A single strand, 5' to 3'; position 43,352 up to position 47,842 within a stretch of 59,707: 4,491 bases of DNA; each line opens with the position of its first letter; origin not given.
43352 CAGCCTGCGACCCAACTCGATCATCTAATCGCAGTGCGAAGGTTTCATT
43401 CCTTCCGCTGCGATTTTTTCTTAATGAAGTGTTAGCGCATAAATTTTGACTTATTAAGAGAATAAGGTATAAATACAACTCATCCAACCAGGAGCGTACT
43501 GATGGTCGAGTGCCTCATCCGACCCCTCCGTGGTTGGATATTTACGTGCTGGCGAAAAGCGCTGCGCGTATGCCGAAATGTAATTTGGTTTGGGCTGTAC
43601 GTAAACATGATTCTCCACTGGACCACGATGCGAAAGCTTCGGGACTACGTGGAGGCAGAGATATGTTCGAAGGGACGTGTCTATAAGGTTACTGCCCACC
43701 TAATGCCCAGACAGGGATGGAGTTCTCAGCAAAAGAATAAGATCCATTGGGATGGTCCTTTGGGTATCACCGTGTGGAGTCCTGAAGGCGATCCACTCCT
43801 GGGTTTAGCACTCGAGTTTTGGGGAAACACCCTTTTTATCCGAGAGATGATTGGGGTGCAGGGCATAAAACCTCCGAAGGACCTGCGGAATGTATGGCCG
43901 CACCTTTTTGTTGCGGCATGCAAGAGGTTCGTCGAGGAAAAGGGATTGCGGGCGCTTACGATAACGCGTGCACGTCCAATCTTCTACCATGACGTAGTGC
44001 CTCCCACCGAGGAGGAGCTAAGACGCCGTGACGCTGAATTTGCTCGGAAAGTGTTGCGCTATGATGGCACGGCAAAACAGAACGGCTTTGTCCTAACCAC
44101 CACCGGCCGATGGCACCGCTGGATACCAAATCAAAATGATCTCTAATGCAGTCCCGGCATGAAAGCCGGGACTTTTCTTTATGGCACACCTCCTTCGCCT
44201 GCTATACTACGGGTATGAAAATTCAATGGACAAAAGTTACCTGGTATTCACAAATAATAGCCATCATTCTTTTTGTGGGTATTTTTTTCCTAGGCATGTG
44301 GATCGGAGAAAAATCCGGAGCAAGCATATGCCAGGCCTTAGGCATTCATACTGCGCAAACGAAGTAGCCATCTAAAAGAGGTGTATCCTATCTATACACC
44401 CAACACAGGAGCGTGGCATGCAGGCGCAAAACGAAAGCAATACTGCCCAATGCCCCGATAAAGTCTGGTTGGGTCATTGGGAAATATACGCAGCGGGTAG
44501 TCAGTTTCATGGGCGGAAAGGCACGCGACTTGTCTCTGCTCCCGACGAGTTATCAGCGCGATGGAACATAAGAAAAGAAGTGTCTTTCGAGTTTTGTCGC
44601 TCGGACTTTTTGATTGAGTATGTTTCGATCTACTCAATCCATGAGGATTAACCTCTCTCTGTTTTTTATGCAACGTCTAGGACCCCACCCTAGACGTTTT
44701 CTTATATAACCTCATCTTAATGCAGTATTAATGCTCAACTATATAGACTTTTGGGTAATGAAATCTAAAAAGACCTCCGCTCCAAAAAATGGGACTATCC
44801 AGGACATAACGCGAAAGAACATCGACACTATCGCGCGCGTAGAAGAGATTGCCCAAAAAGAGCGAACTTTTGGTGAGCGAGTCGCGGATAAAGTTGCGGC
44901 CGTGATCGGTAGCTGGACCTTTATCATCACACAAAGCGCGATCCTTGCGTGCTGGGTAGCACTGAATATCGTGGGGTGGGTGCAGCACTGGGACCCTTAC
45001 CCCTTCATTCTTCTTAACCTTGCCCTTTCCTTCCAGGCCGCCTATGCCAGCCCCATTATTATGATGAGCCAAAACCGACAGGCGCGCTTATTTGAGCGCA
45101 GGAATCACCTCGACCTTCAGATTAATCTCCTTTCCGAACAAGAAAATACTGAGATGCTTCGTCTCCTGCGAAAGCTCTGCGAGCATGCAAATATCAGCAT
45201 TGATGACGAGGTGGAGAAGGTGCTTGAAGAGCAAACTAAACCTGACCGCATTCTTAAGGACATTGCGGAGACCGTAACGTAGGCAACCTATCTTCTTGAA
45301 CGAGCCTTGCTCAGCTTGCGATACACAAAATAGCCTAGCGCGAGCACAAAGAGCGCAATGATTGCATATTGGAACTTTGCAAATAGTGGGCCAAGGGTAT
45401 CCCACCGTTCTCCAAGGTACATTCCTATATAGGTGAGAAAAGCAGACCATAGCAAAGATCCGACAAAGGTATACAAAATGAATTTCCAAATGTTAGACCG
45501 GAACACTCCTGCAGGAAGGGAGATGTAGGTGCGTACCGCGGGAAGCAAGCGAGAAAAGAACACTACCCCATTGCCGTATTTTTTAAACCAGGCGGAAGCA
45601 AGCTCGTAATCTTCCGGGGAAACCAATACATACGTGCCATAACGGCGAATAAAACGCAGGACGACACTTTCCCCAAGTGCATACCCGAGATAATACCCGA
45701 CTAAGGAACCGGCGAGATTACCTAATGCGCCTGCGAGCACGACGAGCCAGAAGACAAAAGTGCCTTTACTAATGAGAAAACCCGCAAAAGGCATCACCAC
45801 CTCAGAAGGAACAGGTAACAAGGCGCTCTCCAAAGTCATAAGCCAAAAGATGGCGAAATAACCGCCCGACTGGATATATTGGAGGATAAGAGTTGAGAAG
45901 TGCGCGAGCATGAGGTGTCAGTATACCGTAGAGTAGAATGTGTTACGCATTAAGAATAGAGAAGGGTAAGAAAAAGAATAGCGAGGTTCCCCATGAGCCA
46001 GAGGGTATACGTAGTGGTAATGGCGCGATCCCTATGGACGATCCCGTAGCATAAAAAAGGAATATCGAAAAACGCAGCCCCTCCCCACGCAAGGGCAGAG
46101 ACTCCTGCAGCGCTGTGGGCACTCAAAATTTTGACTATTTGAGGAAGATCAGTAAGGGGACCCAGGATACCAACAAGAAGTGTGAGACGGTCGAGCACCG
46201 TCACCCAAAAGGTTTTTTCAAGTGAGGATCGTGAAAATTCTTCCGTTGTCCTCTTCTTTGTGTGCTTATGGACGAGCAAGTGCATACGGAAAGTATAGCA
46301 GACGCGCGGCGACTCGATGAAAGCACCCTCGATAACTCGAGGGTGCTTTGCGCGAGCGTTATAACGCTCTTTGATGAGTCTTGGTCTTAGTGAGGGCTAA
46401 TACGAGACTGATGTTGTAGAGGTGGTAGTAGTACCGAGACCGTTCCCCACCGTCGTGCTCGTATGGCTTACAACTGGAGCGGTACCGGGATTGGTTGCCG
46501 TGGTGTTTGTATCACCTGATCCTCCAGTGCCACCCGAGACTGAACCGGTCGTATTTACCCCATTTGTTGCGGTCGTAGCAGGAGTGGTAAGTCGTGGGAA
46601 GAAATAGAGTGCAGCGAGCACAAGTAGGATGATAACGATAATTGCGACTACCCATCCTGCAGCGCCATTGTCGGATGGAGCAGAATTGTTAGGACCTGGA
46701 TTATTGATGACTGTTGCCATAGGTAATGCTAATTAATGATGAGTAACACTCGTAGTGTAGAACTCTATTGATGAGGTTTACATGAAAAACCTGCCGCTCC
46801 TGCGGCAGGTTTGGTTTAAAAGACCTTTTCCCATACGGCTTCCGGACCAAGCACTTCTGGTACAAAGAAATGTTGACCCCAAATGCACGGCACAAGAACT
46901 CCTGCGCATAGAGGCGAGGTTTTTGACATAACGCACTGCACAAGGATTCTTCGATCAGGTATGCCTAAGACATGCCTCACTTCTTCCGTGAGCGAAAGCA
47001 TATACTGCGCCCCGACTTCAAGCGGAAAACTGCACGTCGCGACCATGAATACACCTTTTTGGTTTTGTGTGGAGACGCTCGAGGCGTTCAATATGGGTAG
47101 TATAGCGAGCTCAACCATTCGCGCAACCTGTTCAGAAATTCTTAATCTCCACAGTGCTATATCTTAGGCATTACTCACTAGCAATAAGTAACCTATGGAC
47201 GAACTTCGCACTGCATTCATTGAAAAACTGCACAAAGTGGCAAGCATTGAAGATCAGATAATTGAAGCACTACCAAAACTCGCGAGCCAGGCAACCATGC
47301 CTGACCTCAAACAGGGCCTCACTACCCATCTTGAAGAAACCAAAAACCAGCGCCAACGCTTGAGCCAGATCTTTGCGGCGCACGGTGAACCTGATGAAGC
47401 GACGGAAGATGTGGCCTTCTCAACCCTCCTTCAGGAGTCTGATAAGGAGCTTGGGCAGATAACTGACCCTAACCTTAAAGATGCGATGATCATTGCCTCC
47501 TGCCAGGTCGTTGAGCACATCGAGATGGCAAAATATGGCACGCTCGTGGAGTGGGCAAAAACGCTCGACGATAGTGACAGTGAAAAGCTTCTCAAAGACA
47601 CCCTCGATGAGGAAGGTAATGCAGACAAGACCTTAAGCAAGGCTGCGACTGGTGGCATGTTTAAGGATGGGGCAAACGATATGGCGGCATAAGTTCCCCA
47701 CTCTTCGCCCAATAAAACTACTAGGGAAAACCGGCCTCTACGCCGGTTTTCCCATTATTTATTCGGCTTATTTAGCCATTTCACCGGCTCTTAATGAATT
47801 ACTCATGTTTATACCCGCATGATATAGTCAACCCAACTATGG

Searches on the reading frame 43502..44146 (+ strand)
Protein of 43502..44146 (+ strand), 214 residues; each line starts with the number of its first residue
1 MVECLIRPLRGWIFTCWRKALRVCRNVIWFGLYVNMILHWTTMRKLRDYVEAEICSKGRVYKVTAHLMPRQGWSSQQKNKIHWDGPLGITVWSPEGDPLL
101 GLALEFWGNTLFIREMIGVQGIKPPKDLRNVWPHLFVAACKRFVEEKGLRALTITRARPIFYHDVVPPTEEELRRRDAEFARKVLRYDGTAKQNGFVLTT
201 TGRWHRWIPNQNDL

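Call 9: search_protein_families(library=pfam, max_evalue=0.1, proteins=[window:43502-44146:+])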
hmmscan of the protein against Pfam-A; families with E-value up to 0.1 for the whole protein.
window:43502-44146:+ (214 aa): 0 families

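Call 36: find_encoding_contigs(protein=window:43502-44146:+, flank=10000, max_places=10)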
Protein window:43502-44146:+ (214 aa): no gene with exactly this product is on record in the collection.

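Call 77: search_protein_families(library=phrogs, max_evalue=0.01, proteins=[window:43502-44146:+])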
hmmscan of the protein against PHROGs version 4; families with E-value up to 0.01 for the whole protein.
window:43502-44146:+ (214 aa): 0 families

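Call 80: search_solved_structures(query=A2, max_evalue=1)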
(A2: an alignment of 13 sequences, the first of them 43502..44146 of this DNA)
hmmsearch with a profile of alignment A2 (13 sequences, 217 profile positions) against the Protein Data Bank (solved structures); distinct sequences matched with E-value up to 1: 1.
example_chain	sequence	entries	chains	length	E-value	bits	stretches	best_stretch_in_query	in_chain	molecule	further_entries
4h8k_A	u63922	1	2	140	0.63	12.8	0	100-127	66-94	Ribonuclease H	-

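Call 85: predict_structure(alignment_id=A2)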
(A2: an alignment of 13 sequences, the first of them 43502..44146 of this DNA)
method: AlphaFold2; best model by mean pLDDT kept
length: 214 residues; sequences in the alignment: 13
mean_pLDDT: 90.6   pTM: 0.85
mean pLDDT of the five models: 90.6, 90.2, 90.0, 89.4, 88.3
residues with pLDDT >= 90: 162; 70-90: 40; 50-70: 12; < 50: 0
segments of 3 or more residues with pLDDT < 50: none
pLDDT, mean of each block of 10 residues (from residue 1): 87 92 91 93 96 91 93 75 92 93 95 94 91 97 96 90 74 91 94 96 94 62
secondary structure, 60 per line:
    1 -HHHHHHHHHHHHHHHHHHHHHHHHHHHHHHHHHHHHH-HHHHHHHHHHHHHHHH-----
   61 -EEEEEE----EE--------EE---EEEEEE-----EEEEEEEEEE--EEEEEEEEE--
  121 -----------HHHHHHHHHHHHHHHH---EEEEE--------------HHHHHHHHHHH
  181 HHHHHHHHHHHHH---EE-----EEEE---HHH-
elements in order: H2-38 H40-55 E62-67 E87-92 E98-107 E110-118 H132-147 E151-155 H170-193 E204-207

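Call 88: fold_search(model_id=the predicted structure, library=pdb)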
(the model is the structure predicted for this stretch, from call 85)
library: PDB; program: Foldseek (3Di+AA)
matches with E <= 10: 1017; with E <= 0.001: 76
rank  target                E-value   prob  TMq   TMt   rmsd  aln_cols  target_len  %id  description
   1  9cr5_B                4.1e-05  1.00  0.29  0.35  14.1       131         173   18  Crystal structure of GNAT superfamily acetyltransferase PA2271 from Pseudomonas aeruginosa (released 2025-05-28)
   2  9cr5_A                6.7e-05  1.00  0.29  0.35  14.0       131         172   18  Crystal structure of GNAT superfamily acetyltransferase PA2271 from Pseudomonas aeruginosa (released 2025-05-28)
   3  8han_K                7.1e-05  1.00  0.37  0.18  10.0       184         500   14  Cryo-EM structure of the CBP catalytic core bound to the H4K12acK16ac nucleosome, class 3 (released 2023-05-17)
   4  7szq                  8.6e-05  1.00  0.37  0.26  11.2       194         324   13  Human P300 complexed with an azaindazole inhibitor (released 2022-11-09)
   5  8hal_K                1.0e-04  1.00  0.35  0.16  11.3       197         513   12  Cryo-EM structure of the CBP catalytic core bound to the H4K12acK16ac nucleosome, class 1 (released 2023-05-17)
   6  8hai_K                1.1e-04  1.00  0.35  0.16  11.3       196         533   13  Cryo-EM structure of the p300 catalytic core bound to the H4K12acK16ac nucleosome, class 1 (4.7 angstrom resolution) (released 2023-05-17)
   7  6gyr_D                1.2e-04  1.00  0.38  0.16  10.1       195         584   13  Transcription factor dimerization activates the p300 acetyltransferase (released 2018-10-17)
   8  8cn0                  1.4e-04  1.00  0.38  0.16  11.8       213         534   10  Crystal structure of CREBBP-Y1482N histone acetyltransferase domain in complex with Coenzyme A (released 2024-03-06)
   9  7vhz_A                1.4e-04  1.00  0.35  0.18  11.8       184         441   12  Crystal structure of EP300 HAT domain in complex with compound 7 (released 2022-04-27)
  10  9hku_B                1.5e-04  1.00  0.36  0.16  11.4       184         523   12  Crystal structure of CREBBP histone acetyltransferase domain in complex with Acetyl-Coenzyme A (released 2025-12-17)
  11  8hag_K                1.5e-04  1.00  0.37  0.18  10.8       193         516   14  Cryo-EM structure of the p300 catalytic core bound to the H4K12acK16ac nucleosome, class 1 (3.2 angstrom resolution) (released 2023-05-17)
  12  5u7g_A                1.6e-04  1.00  0.36  0.16  10.9       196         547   12  Crystal Structure of the Catalytic Core of CBP (released 2017-06-21)
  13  7vhz_B                1.6e-04  1.00  0.36  0.19  11.7       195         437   12  Crystal structure of EP300 HAT domain in complex with compound 7 (released 2022-04-27)
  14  6pf1_A                1.7e-04  1.00  0.35  0.24  11.5       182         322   13  Crystal structure of the p300 acetyltransferase domain with allosteric inhibitor CPI-090 and CoA (released 2019-10-23)
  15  8ham_K                1.7e-04  1.00  0.37  0.18  10.9       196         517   12  Cryo-EM structure of the CBP catalytic core bound to the H4K12acK16ac nucleosome, class 2 (released 2023-05-17)
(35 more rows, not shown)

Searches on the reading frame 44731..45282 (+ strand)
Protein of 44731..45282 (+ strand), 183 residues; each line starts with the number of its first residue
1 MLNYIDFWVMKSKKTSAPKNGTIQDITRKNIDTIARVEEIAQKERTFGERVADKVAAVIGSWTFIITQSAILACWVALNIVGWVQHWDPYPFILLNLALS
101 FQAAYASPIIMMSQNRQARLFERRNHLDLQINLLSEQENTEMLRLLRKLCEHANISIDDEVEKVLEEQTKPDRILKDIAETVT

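Call 10: search_protein_families(library=pfam, max_evalue=0.01, proteins=[window:44731-45282:+])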
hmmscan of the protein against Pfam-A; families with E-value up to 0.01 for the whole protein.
window:44731-45282:+ (183 aa): 1 family
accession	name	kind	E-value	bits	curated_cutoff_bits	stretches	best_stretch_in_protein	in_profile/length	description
PF06210.16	DUF1003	-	3.8e-35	120.6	27.4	1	59-155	1-98/103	Protein of unknown function (DUF1003)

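Call 15: find_encoding_contigs(protein=window:44731-45282:+, flank=10000, max_places=10)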
Protein window:44731-45282:+ (183 aa): no gene with exactly this product is on record in the collection.
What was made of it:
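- Tried and rejected: Exact-protein look-ups of window proteins (calls 15, 36).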

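Call 90: find_homologous_proteins(query=window:44761-45282:+, max_evalue=1e-20)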
Query window:44761-45282:+ (173 aa): 7100 proteins with E <= 1e-20 among 8000 candidates; the best 120 are listed.
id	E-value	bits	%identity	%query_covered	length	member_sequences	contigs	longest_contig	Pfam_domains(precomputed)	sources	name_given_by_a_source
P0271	2.2e-107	374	100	100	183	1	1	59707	PF06210.17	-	-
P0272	3.8e-68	246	68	92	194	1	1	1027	PF06210.17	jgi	jgi:uncharacterized membrane protein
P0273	1.2e-67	245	68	94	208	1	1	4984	PF06210.17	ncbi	-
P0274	3.5e-67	243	66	96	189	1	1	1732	PF06210.17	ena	-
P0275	1.9e-66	241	68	94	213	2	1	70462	PF06210.17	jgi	jgi:uncharacterized membrane protein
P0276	5.0e-66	239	65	93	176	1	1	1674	PF06210.17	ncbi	-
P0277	7.2e-66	239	68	93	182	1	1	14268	PF06210.17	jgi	jgi:uncharacterized membrane protein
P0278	8.4e-66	239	66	93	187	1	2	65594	PF06210.17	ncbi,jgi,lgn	jgi:uncharacterized membrane protein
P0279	9.7e-66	239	64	99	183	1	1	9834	PF06210.17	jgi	jgi:uncharacterized membrane protein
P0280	2.3e-65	237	64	95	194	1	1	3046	PF06210.17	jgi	jgi:uncharacterized membrane protein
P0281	3.8e-65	237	66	92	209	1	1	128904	PF06210.17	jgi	jgi:uncharacterized membrane protein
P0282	5.0e-65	236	63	93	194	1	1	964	PF06210.17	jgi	jgi:uncharacterized membrane protein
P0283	5.2e-65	236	65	93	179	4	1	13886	PF06210.17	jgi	jgi:uncharacterized membrane protein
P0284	1.1e-64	235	66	93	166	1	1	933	PF06210.17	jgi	jgi:uncharacterized membrane protein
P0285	1.7e-64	235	66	91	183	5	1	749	PF06210.17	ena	-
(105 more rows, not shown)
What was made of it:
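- Tried and rejected: Right-flank synteny through DUF1003 (call 90).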

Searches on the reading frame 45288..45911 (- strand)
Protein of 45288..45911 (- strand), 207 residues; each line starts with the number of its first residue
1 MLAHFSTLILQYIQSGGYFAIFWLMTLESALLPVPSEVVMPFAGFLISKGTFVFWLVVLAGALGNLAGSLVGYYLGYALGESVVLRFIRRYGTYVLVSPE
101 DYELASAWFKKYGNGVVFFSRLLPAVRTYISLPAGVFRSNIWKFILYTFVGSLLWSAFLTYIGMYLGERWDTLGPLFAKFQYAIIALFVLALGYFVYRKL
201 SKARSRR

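Call 10: search_protein_families(library=pfam, max_evalue=0.01, proteins=[window:45288-45911:-])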
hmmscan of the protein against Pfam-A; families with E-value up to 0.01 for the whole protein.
window:45288-45911:- (207 aa): 1 family
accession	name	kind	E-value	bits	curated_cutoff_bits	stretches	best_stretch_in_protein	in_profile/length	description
PF09335.16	VTT_dom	-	4.6e-22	79.2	33.9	1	34-164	1-122/123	VTT domain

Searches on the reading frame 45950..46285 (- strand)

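Call 10: search_protein_families(library=pfam, max_evalue=0.01, proteins=[window:45950-46285:-])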
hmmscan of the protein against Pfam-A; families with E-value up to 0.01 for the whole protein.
window:45950-46285:- (111 aa): 1 family
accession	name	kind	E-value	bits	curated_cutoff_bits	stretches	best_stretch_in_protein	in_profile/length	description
PF04193.19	PQ-loop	-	0.0047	17.1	22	0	47-82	18-53/61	PQ loop repeat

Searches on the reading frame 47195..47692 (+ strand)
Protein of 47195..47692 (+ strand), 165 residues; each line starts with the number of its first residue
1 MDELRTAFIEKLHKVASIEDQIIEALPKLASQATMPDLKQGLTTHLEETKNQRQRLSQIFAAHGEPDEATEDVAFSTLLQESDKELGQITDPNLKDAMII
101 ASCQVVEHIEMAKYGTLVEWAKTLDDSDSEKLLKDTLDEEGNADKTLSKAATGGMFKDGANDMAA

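Call 10: search_protein_families(library=pfam, max_evalue=0.01, proteins=[window:47195-47692:+])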
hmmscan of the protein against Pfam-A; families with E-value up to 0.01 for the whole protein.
window:47195-47692:+ (165 aa): 1 family
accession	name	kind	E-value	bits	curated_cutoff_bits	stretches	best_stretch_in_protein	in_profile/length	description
PF05974.18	DUF892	-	4.2e-42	144.3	23.7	1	4-154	2-153/159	Domain of unknown function (DUF892)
